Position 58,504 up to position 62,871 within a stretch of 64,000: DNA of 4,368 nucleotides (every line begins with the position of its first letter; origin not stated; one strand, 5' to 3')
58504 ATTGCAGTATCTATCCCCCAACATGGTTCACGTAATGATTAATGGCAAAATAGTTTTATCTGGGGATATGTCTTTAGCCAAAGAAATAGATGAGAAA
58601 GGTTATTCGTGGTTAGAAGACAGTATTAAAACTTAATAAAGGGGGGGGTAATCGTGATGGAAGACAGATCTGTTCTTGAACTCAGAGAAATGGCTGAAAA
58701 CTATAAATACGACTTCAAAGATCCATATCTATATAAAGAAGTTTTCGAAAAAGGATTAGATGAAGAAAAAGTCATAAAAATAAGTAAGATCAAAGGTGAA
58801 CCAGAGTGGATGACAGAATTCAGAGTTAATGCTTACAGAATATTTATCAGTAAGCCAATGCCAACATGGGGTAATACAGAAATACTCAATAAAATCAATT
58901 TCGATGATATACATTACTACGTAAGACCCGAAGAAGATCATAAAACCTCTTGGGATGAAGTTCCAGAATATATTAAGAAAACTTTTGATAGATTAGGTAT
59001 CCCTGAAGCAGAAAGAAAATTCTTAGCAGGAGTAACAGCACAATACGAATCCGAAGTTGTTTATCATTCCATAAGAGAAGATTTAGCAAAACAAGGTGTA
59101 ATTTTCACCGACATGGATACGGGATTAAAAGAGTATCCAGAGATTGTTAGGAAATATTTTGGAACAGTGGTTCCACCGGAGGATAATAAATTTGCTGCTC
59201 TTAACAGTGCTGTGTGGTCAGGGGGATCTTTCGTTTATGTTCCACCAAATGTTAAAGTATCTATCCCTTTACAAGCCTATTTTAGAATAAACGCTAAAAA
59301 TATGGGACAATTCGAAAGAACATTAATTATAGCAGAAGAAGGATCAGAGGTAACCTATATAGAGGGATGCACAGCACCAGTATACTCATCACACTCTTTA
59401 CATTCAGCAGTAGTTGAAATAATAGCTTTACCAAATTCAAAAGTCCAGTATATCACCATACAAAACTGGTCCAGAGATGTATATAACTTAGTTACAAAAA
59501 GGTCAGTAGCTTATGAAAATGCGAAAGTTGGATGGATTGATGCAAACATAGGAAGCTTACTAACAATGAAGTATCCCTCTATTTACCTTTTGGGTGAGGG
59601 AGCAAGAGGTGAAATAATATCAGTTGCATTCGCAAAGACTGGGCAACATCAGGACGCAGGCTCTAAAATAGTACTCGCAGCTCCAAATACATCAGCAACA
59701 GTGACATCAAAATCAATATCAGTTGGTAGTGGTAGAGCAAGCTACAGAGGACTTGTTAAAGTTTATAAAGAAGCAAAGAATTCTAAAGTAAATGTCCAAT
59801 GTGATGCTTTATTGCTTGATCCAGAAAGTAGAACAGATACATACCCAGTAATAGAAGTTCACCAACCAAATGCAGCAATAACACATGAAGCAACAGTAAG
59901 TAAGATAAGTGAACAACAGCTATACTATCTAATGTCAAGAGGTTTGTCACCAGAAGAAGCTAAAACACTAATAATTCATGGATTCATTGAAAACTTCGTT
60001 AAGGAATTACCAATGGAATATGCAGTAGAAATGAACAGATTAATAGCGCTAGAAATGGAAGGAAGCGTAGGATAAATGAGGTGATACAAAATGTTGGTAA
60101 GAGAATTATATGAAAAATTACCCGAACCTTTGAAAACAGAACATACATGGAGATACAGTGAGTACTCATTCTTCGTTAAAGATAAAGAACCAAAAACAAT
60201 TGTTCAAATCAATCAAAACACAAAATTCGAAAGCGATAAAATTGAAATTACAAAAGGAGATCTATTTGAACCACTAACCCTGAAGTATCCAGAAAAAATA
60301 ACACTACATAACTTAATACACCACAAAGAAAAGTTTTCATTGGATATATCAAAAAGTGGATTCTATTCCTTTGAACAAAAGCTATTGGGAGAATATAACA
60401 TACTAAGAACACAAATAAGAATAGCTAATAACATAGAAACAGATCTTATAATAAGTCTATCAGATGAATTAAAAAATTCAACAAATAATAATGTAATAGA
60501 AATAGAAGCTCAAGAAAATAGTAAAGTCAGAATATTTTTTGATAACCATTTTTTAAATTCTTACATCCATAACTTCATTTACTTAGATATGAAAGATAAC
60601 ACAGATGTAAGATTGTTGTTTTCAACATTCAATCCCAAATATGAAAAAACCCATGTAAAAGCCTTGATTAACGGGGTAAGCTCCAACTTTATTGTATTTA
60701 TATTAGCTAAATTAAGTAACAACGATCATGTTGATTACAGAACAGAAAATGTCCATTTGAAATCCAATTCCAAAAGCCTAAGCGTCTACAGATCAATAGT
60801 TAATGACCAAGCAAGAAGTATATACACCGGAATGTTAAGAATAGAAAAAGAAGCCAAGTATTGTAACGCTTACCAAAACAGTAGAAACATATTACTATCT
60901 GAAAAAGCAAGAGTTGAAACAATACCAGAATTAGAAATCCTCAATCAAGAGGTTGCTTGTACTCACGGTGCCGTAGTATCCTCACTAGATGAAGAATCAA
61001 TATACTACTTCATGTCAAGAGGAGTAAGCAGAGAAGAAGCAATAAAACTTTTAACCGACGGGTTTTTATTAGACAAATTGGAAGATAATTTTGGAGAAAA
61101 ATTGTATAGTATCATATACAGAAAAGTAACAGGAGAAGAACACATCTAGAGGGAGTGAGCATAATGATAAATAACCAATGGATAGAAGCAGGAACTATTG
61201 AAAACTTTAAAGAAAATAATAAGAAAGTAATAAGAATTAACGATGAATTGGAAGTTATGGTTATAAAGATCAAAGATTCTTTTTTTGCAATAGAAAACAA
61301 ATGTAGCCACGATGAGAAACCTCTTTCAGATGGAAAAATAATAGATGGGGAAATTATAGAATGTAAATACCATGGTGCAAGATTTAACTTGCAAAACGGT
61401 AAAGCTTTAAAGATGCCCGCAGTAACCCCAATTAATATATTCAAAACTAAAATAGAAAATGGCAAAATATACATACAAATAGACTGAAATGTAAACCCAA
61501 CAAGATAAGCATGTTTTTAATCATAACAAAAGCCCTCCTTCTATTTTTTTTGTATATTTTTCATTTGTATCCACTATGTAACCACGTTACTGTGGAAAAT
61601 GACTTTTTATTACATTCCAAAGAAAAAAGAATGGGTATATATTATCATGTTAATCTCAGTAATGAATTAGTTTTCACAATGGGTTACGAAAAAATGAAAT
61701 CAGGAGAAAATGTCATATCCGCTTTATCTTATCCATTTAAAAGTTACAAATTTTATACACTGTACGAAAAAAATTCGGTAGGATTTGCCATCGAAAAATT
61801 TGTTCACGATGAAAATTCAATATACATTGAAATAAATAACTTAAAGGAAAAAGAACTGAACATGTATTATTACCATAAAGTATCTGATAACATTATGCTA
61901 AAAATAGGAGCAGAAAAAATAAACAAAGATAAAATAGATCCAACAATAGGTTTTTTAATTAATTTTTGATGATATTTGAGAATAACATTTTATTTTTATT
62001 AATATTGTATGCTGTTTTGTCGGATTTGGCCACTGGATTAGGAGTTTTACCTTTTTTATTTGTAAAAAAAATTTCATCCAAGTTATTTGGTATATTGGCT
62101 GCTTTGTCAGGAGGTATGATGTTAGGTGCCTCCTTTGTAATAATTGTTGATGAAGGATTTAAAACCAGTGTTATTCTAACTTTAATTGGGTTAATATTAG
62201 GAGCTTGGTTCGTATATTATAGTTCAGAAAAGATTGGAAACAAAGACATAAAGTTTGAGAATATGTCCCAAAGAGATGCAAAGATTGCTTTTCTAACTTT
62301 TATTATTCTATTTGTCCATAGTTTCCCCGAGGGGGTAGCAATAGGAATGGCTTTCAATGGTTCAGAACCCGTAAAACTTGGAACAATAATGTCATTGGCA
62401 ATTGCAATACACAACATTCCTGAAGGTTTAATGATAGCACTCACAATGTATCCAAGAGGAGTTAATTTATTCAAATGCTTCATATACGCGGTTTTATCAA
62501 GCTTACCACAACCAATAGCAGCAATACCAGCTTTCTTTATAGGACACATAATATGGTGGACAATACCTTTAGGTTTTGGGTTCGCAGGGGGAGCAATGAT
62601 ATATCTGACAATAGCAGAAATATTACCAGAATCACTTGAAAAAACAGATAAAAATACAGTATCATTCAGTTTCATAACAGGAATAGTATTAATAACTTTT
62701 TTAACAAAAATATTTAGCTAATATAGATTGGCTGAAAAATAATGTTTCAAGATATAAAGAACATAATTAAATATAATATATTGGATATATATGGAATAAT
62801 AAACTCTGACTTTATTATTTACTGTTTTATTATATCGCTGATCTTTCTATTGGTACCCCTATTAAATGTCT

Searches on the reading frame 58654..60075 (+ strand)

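Call 39: search_protein_families(library=pfam, proteins=[window:58654-60075:+])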
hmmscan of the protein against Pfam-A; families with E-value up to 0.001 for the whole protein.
window:58654-60075:+ (473 aa): 2 families
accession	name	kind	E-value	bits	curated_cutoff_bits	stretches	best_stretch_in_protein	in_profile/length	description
PF01458.23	SUFBD_core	-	3e-82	276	27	1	210-444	1-232/232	SUF system FeS cluster assembly, SufBD core domain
PF19295.5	SufBD_N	-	3.8e-10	40.1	23.5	1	142-207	106-171/172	SufBD protein N-terminal region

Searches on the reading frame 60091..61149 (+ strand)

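Call 39: search_protein_families(library=pfam, proteins=[window:60091-61149:+])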
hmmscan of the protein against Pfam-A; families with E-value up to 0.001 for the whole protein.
window:60091-61149:+ (352 aa): 1 family
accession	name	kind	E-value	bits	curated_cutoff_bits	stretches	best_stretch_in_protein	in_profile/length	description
PF01458.23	SUFBD_core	-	4.1e-49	167.6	27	1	104-325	11-232/232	SUF system FeS cluster assembly, SufBD core domain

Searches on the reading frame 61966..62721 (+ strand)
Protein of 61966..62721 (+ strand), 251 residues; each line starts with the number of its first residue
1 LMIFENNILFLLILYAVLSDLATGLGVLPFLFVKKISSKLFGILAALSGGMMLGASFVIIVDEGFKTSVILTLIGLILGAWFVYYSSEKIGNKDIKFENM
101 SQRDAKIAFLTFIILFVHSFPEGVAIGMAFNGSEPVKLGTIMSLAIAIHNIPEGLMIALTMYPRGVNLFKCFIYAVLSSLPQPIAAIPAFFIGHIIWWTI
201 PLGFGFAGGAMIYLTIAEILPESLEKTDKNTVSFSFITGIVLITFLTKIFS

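Call 39: search_protein_families(library=pfam, proteins=[window:61966-62721:+])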
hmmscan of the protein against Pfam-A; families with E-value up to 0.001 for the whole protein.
window:61966-62721:+ (251 aa): 1 family
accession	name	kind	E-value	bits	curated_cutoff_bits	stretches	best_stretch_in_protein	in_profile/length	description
PF02535.28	Zip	-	2.4e-19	70.2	35.1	1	106-245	176-321/323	ZIP Zinc transporter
